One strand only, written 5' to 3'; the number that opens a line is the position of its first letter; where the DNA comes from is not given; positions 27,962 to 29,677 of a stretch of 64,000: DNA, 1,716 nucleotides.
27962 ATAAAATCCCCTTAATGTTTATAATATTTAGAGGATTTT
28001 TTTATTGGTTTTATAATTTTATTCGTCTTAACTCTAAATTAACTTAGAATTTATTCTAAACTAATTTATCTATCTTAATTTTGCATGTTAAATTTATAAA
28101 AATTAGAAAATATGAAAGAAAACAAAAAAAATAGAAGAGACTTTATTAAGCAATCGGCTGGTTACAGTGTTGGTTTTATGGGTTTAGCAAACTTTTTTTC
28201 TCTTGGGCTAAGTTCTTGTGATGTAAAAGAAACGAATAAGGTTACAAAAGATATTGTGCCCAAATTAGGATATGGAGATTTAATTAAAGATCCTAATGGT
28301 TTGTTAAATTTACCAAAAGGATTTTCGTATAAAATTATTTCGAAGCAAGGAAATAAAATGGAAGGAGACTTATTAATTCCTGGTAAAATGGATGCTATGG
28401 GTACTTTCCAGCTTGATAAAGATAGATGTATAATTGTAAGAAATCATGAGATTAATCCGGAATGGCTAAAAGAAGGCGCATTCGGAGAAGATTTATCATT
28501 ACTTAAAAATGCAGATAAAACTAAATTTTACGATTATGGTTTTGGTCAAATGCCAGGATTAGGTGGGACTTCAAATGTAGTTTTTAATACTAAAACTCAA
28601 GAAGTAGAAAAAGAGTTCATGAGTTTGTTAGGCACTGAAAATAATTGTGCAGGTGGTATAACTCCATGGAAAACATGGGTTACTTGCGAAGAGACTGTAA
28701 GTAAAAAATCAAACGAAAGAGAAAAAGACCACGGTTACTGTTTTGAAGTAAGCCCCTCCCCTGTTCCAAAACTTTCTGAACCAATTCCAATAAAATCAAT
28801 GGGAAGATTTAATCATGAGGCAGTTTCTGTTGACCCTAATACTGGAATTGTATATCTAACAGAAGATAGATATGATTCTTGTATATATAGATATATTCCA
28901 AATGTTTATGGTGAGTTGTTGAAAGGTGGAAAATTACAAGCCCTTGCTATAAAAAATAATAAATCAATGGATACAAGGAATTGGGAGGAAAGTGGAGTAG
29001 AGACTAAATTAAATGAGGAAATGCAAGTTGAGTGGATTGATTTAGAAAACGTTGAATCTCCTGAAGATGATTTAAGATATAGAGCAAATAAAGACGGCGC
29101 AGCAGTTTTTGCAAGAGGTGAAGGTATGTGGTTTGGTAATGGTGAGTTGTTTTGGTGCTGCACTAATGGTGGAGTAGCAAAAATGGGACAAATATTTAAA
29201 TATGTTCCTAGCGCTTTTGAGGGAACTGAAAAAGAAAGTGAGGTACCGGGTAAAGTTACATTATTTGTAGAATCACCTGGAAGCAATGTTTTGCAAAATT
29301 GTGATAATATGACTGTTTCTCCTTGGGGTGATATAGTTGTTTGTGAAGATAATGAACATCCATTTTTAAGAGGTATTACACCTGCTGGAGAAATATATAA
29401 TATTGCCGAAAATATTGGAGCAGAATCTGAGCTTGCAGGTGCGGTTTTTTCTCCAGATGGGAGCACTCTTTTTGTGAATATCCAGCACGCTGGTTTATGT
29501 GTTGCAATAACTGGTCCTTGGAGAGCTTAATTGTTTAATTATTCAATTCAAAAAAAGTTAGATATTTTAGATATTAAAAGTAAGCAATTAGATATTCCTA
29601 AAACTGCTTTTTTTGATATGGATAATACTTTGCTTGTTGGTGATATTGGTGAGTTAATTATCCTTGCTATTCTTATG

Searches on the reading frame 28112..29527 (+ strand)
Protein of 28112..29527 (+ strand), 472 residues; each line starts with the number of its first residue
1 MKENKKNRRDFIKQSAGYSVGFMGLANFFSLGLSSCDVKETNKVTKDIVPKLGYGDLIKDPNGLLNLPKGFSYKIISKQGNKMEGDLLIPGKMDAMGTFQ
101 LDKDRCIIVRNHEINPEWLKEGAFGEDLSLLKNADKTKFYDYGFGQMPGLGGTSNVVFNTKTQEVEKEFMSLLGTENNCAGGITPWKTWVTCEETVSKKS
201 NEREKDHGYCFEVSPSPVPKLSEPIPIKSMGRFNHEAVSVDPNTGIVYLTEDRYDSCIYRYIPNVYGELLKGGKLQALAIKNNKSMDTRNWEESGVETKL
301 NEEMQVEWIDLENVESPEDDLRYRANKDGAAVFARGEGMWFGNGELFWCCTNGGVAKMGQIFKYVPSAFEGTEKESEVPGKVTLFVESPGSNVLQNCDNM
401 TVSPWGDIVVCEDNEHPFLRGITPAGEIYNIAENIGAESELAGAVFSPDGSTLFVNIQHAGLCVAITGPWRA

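Call 68: search_protein_families(library=pfam, proteins=[window:28112-29527:+], max_evalue=0.001)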
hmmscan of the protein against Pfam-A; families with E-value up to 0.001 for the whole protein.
window:28112-29527:+ (472 aa): 1 family
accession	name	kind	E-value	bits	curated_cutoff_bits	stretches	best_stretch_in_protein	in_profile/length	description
PF05787.19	PhoX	-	1.6e-78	265.5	24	2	161-461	147-515/515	Alkaline phosphatase PhoX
